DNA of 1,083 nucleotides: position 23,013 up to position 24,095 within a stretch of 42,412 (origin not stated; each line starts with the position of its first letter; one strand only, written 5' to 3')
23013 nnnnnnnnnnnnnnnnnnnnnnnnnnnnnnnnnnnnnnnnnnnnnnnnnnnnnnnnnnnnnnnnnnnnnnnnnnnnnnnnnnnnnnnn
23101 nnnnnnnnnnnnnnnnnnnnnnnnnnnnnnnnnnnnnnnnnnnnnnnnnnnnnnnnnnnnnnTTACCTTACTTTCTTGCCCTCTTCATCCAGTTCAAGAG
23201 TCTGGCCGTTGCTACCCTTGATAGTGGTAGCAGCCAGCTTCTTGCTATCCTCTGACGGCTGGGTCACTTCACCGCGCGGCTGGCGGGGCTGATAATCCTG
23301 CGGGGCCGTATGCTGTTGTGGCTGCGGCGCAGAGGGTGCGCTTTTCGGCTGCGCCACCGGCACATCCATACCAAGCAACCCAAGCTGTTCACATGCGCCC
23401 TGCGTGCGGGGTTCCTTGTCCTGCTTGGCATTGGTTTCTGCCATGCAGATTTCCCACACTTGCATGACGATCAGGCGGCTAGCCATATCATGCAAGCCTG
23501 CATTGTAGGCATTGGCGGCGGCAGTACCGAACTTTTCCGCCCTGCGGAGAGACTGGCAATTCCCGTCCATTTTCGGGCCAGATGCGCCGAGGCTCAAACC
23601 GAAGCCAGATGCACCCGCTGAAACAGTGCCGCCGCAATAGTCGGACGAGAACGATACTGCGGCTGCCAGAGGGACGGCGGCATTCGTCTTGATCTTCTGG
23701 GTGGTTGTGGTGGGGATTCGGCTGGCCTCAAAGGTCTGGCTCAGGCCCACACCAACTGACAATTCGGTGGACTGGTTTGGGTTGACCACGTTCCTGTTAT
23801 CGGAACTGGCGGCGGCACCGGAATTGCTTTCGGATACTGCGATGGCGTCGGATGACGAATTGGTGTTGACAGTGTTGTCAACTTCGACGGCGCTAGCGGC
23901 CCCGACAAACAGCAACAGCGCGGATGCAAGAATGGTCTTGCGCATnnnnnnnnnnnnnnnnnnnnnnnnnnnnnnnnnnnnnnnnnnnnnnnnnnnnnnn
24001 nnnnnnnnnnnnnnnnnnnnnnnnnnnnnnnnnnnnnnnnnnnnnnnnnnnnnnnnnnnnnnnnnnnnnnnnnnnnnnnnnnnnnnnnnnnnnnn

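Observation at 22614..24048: Self-contained cassette (promoter, two secreted proteins, terminator) with a curlin-like product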

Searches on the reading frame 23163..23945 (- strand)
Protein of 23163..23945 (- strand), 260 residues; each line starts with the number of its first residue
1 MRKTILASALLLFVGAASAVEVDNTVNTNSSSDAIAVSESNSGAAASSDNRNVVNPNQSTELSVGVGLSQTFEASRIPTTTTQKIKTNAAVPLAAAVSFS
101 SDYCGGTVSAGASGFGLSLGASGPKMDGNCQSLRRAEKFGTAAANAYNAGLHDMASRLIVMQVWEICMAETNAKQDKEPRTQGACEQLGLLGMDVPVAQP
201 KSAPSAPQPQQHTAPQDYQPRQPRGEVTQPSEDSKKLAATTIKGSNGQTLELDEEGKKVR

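Call 4: search_protein_families(library=pfam, proteins=[window:23163-23945:-], max_evalue=1)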
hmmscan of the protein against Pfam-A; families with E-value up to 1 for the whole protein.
window:23163-23945:- (260 aa): 0 families

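Call 7: search_protein_families(library=phrogs, proteins=[window:23163-23945:-], max_evalue=0.01)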
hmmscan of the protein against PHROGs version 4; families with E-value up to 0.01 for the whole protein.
window:23163-23945:- (260 aa): 0 families

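Call 8: find_homologous_proteins(query=window:23163-23945:-)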
Query window:23163-23945:- (260 aa): 130 proteins with E <= 0.001 among 3367 candidates; the best 120 are listed.
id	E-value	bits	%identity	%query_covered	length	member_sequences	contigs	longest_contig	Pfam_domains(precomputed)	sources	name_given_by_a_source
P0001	3.5e-142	490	91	100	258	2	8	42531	-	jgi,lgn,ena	-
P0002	5.3e-132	457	83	100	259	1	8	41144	-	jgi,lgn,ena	-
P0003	3.2e-131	454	86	95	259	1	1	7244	-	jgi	jgi:hypothetical protein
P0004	3.3e-131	454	86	93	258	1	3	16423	-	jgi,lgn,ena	jgi:hypothetical protein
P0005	5.9e-108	378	89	77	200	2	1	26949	-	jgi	-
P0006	9.7e-89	315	68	92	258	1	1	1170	-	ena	-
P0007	8.7e-79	282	59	99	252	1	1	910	-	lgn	-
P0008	6.7e-75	270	57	100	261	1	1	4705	-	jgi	jgi:hypothetical protein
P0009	2.4e-74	268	58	100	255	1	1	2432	-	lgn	-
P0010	2.3e-73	265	57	100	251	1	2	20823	-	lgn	-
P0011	2.7e-73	264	57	99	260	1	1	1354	-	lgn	-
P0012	4.5e-73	264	56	100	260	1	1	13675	-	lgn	-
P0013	1.1e-71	259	56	100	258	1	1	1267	-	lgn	-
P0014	6.7e-68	247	54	99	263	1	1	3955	-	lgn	-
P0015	9.4e-66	240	55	100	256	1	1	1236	-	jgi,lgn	jgi:hypothetical protein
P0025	3.9e-50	189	49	89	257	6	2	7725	-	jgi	jgi:opacity protein-like surface antigen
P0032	1.1e-38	151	48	70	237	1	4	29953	-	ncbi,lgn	-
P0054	1.3e-30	125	55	48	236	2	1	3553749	-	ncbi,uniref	ncbi:hypothetical protein [Novosphingobium sp. BL-52-GroH]|uniref:hypothetical protein n=1 Tax=Novos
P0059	2.3e-30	124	55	48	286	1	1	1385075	-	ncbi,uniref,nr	ncbi:hypothetical protein [Novosphingobium sp. 9]|uniref:hypothetical protein n=1 Tax=Novosphingobiu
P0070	1.6e-29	121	39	73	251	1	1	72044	-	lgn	-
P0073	9.1e-29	119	53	48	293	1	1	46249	-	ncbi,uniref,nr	ncbi:hypothetical protein MTR62_08605 [Novosphingobium sp. 1949]|uniref:Uncharacterized protein n=1 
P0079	2.8e-28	117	49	54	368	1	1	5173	-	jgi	jgi:hypothetical protein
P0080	3.2e-28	117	47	65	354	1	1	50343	-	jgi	jgi:hypothetical protein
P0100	1.1e-26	112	38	81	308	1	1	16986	-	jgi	jgi:trimeric autotransporter adhesin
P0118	4.0e-25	107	52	47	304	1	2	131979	-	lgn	-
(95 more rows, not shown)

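Call 10: find_encoding_contigs(protein=P0054, flank=8000, max_places=3)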
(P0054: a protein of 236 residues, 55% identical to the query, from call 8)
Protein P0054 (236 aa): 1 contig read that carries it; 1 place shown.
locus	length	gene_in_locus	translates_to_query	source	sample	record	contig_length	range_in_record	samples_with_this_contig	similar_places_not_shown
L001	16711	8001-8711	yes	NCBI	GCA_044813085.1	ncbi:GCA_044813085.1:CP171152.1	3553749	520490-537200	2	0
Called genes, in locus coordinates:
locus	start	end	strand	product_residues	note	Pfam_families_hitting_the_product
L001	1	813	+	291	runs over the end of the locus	PF00231:ATP-synt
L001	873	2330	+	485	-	PF02874:ATP-synt_ab_N, PF00006:ATP-synt_ab, PF22919:ATP-synt_VA_C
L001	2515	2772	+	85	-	PF02823:ATP-synt_DE_N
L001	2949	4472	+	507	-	-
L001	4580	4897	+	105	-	PF11720:Inhibitor_I78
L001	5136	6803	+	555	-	PF00682:HMGL-like, PF22615:IPMS_D2, PF08502:LeuA_dimer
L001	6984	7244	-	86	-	PF00196:GerE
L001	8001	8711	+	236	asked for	-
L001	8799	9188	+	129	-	-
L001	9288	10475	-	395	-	PF13452:FAS1_DH_region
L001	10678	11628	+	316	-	PF03060:NMO, PF01070:FMN_dh (weak)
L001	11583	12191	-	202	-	PF14412:AHH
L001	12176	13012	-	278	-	-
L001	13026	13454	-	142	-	PF03358:FMN_red (weak)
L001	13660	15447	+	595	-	PF01368:DHH, PF02272:DHHA1, PF17768:RecJ_OB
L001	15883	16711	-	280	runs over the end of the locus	PF00793:DAHP_synth_1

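Call 11: find_encoding_contigs(protein=P0059, flank=8000, max_places=3)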
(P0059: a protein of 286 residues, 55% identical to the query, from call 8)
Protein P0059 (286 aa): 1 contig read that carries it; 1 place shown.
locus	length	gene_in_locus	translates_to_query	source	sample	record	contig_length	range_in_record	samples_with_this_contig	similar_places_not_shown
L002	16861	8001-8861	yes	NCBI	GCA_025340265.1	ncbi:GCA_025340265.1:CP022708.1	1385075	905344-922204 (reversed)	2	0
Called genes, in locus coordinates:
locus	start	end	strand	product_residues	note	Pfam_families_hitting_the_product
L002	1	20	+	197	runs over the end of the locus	PF15956:DUF4760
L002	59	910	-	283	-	PF22022:Phage_int_M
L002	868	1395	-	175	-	PF13356:Arm-DNA-bind_3, PF22022:Phage_int_M (weak)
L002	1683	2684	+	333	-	PF00160:Pro_isomerase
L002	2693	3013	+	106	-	PF08922:DUF1905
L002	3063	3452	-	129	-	-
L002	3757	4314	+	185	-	PF08534:Redoxin, PF00578:AhpC-TSA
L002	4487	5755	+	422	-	PF02683:DsbD_TM, PF13098:Thioredoxin_2 (weak), PF13899:Thioredoxin_7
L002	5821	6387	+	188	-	PF04542:Sigma70_r2, PF08281:Sigma70_r4_2, PF04545:Sigma70_r4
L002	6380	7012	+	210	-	PF06532:NrsF (weak)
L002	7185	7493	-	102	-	PF21476:PF0610-like_N (faint), PF13936:HTH_38 (weak), PF00196:GerE, PF13384:HTH_23 (weak)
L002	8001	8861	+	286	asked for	-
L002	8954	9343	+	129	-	-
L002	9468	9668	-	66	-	-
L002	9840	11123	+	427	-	PF02698:DUF218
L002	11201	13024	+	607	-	PF05227:CHASE3, PF00672:HAMP (weak), PF00990:GGDEF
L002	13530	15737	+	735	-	PF07715:Plug, PF00593:TonB_dep_Rec_b-barrel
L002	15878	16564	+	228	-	PF13640:2OG-FeII_Oxy_3, PF18331:PKHD_C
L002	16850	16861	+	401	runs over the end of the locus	PF25954:Beta-barrel_RND_2 (faint), PF25917:BSH_RND, PF25876:HH_MFP_RND, PF25944:Beta-barrel_RND, PF25967:RND-MFP_C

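Call 15: search_protein_families(library=ncbifam, proteins=[window:23163-23945:-, P0059, L002:8954-9340:+, P0100], max_evalue=1)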
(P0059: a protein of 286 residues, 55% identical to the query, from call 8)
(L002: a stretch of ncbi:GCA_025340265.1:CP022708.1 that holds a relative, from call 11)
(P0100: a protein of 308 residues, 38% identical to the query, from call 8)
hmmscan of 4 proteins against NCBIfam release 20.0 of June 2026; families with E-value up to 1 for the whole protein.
window:23163-23945:- (260 aa): 0 families

P0059 (286 aa): 1 family
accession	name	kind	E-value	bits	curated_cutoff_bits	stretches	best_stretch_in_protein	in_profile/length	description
NF004270.2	PRK05687.2-1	equivalog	0.03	13.9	180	1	58-124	20-86/223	flagellar assembly protein FliH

L002:8954-9340:+ (129 aa): 0 families

P0100 (308 aa): 1 family
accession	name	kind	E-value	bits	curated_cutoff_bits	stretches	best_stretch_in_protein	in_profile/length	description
NF033849.1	ser_rich_anae_1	subfamily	0.075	10.3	650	1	24-169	436-582/1163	serine-rich protein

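Call 16: search_protein_families(library=pfam, proteins=[P0059, L002:8954-9340:+, L001:8799-9185:+, P0100, P0025, P0080, P0079], max_evalue=1)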
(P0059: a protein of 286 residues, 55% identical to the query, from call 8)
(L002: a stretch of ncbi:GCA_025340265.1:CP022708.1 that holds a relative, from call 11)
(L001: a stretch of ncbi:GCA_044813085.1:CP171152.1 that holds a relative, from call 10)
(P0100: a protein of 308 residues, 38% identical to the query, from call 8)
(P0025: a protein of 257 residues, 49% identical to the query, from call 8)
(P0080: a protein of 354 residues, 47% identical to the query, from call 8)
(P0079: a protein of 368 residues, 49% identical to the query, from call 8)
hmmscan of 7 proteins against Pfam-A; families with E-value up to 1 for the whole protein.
P0059 (286 aa): 0 families

L002:8954-9340:+ (129 aa): 0 families

L001:8799-9185:+ (129 aa): 1 family
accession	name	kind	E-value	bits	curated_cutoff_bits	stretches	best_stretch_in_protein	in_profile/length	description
PF12477.13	TraW_N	-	0.026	15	22.7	1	7-25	3-21/30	Sex factor F TraW protein N terminal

P0100 (308 aa): 0 families

P0025 (257 aa): 1 family
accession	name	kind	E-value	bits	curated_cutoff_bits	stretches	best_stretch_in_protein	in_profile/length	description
PF20388.3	DUF6683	-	0.97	9.4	23.6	0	3-111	6-117/253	Family of unknown function (DUF6683)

P0080 (354 aa): 0 families

P0079 (368 aa): 0 families

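Call 17: search_solved_structures(query=window:23163-23945:-, max_evalue=10)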
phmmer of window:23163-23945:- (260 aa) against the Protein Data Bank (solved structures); distinct sequences matched with E-value up to 10: 9.
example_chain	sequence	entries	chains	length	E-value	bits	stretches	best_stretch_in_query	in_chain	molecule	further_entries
1u6e_A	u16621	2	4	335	0.00012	25.1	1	65-129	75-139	3-oxoacyl-[acyl-carrier-protein] synthase III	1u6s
1hzp_A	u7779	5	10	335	0.00041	23.3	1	65-129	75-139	3-OXOACYL-[ACYL-CARRIER-PROTEIN] SYNTHASE III | 3-oxoacyl-[acyl-carrier-protein] synthase 3 | Beta-ketoacyl-ACP synthase III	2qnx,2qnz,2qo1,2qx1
2qny_A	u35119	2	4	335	0.00041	23.3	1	65-129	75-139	3-oxoacyl-[acyl-carrier-protein] synthase 3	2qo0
2ahb_A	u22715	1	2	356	0.00051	23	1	65-129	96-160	Beta- ketoacyl-ACP synthase III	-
1m1m_A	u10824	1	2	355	0.00052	23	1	65-129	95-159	3-OXOACYL-[ACYL-CARRIER-PROTEIN] SYNTHASE III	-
2aj9_A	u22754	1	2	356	0.00053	23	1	65-129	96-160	3-oxoacyl-[acyl-carrier-protein] synthase III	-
2qz9_A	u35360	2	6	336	1.2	12.1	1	15-85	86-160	Aspartate-semialdehyde dehydrogenase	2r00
9d93_Na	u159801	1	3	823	2.6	10.9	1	30-133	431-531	Tapemeasure protein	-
1cpr_A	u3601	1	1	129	9.2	9.1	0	63-124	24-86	CYTOCHROME C'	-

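Call 21: find_related_loci(query=A1, collection=genome_contigs, flank=6000)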
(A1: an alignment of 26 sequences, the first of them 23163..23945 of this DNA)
Query A1 (260 aa) in genome_contigs; peptide patterns used: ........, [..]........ (x = any residue, [..] = any of these).
43 stretches matched a pattern; 6 encode a relative of the query (tblastn E <= 1e-3); 6 distinct loci.
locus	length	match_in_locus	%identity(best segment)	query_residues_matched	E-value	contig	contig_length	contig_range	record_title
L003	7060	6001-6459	49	65-216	1e-38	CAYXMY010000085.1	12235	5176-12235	MAG TPA_asm: uncultured Caenibius sp. isolate binchicken_co284_18 genome assembly, contig: NODE_5113_length_12235_cov_5.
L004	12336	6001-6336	58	79-192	5e-38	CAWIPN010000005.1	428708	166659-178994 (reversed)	MAG: uncultured Alphaproteobacteria bacterium isolate MFD01721.bin.1.227 genome assembly, contig: contig_58790, whole ge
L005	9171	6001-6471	48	71-252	4e-37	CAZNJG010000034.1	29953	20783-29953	MAG TPA_asm: uncultured Opitutaceae bacterium isolate SRP344714_co2_250 genome assembly, contig: NODE_3819_length_29953_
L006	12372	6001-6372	55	67-192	4e-36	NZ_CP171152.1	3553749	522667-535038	Novosphingobium sp. BL-52-GroH chromosome 1, complete sequence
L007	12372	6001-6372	53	67-192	2e-29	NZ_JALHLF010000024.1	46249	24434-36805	Novosphingobium organovorum strain B1949 Scaffold24, whole genome shotgun sequence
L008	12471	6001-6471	35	1-194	2e-22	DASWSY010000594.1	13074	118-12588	MAG TPA_asm: Rhizobacter sp. isolate SMAG_U3561 k141_398409, whole genome shotgun sequence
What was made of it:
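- Tried and rejected: Only 6 loci were found among 185,579 species genomes (call 21).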

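Call 34: find_encoding_contigs(protein=P0001, flank=10000, max_places=3)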
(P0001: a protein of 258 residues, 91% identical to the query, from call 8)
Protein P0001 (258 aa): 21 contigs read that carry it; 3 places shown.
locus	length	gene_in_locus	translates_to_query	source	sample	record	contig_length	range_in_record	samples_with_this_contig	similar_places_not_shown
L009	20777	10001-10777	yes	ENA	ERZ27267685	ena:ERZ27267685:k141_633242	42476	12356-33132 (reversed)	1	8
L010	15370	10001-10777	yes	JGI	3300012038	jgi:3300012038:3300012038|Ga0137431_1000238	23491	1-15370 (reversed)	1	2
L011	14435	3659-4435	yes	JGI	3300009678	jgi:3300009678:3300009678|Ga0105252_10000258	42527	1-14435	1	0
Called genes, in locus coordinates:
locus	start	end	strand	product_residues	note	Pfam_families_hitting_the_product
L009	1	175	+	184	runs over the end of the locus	-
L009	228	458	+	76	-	-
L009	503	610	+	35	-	-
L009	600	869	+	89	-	-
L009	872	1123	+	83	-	-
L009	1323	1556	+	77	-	-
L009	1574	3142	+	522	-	PF00176:SNF2-rel_dom, PF00271:Helicase_C (weak)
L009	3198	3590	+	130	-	PF23984:DUF7307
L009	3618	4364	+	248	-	PF23977:Pam3_Gp34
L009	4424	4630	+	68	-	-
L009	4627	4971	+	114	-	-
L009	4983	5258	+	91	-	-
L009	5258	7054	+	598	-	PF00476:DNA_pol_A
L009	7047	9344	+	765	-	PF09250:Prim-Pol, PF08707:PriCT_2, PF19263:DUF5906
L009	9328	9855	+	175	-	-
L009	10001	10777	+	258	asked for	-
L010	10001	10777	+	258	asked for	-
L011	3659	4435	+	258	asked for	-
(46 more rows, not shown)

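Call 35: find_encoding_contigs(protein=P0118, flank=8000, max_places=2)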
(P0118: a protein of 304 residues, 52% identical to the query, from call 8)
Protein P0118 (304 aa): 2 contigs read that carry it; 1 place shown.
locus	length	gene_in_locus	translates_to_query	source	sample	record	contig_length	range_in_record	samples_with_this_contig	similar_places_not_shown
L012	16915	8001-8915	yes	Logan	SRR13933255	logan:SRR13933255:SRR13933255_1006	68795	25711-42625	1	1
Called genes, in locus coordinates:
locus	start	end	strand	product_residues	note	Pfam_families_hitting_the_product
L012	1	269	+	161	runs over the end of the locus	-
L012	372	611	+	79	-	PF10902:WYL_2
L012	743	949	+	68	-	-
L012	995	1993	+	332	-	-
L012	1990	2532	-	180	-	-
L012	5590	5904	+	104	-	-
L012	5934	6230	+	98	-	-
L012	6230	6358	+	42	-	-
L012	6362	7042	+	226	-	-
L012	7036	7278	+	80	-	-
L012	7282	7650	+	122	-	-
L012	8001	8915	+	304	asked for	-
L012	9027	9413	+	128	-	-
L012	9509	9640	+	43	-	-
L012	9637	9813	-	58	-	-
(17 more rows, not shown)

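Call 36: predict_structure(alignment_id=A1)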
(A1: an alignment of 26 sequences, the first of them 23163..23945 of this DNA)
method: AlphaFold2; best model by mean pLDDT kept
length: 260 residues; sequences in the alignment: 26
mean_pLDDT: 48.7   pTM: 0.30
mean pLDDT of the five models: 48.7, 48.7, 48.0, 45.2, 39.6
residues with pLDDT >= 90: 0; 70-90: 35; 50-70: 70; < 50: 155
segments of 3 or more residues with pLDDT < 50: 15-125, 174-178, 193-207, 210-213, 221-228, 230-238
pLDDT, mean of each block of 10 residues (from residue 1): 54 45 34 31 31 33 32 36 35 37 41 37 52 73 82 77 71 50 54 42 46 51 47 49 64 64
secondary structure, 60 per line:
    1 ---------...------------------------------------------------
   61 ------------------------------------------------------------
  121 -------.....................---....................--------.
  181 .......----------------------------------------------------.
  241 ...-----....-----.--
elements in order: H128-148 H152-171 H180-187 E240-243 E249-252
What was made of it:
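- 23715..23888 (-): ORF-A Ser/Asn/Gly-rich low-complexity region (aa 20-77). Its length is highly variable among homologues, which in the bacterial and larger phage versions carry QGQ repeats. AF2 pLDDT is 31-37 here (call 36).
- Only the helical hairpin at 128-171 is confident (call 36). The partner is itself secreted, largely disordered and twice as large, unlike small membrane immunity proteins (call 36).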

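Call 42: find_encoding_contigs(protein=P0073, flank=6000, max_places=1)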
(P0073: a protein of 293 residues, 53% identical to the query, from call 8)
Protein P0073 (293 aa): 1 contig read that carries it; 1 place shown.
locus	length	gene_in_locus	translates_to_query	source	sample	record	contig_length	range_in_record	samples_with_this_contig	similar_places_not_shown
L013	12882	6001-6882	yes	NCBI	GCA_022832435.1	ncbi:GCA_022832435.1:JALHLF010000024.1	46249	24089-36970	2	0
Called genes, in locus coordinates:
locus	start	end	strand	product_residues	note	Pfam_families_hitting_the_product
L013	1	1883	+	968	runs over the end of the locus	PF00662:Proton_antipo_N (weak), PF00361:Proton_antipo_M, PF13244:MbhD, PF20501:MbhE, PF04039:MnhB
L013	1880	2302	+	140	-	PF00420:Oxidored_q2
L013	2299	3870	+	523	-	PF00361:Proton_antipo_M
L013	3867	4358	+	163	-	PF01899:MNHE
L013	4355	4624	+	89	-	PF04066:MrpF_PhaF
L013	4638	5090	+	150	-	PF03334:PhaG_MnhG_YufB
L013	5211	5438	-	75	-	PF00196:GerE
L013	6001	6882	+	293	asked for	-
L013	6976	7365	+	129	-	-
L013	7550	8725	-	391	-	PF00155:Aminotran_1_2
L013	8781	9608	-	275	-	PF01925:TauE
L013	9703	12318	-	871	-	PF07715:Plug, PF00593:TonB_dep_Rec_b-barrel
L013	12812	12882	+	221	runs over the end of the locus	PF00072:Response_reg, PF00486:Trans_reg_C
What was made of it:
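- Bacterial chromosomal copies under a LuxR-type regulator (calls 10, 11, 42) and a host-type promoter beside the replication genes fit poorly with a lethal lysis factor.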

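Call 43: find_encoding_contigs(protein=P0032, flank=10000, max_places=1)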
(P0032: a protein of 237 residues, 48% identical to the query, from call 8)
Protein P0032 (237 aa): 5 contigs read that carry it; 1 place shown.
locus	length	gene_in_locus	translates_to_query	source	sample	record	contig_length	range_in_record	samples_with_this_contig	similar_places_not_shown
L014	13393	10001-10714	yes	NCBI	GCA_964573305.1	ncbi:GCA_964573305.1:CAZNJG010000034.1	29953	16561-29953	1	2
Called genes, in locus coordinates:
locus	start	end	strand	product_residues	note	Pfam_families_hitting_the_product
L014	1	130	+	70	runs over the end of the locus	-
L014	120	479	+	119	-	-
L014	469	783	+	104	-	-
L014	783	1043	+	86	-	-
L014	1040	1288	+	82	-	-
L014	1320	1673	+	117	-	-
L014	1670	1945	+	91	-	-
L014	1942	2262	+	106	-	-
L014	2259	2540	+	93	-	-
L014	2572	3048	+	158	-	-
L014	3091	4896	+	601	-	-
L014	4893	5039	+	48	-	-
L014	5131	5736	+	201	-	-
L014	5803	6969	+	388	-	-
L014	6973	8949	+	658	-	-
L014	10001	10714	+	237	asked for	-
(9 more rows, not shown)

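Call 44: find_encoding_contigs(protein=P0070, flank=10000, max_places=1)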
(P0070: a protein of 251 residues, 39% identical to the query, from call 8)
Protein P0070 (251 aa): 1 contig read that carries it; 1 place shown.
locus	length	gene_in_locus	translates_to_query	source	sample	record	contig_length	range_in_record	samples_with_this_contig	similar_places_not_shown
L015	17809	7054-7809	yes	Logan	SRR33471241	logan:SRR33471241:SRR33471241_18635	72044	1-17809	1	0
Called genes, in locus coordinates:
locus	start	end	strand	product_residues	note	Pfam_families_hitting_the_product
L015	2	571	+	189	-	?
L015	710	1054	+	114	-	-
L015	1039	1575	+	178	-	-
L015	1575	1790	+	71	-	-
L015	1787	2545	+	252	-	PF01145:Band_7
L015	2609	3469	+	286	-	-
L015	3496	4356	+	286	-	-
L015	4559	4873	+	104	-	-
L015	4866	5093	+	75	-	-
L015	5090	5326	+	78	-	-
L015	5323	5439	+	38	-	-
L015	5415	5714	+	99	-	-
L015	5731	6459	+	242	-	-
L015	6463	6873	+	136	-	PF02198:SAM_PNT (faint)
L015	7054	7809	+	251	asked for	-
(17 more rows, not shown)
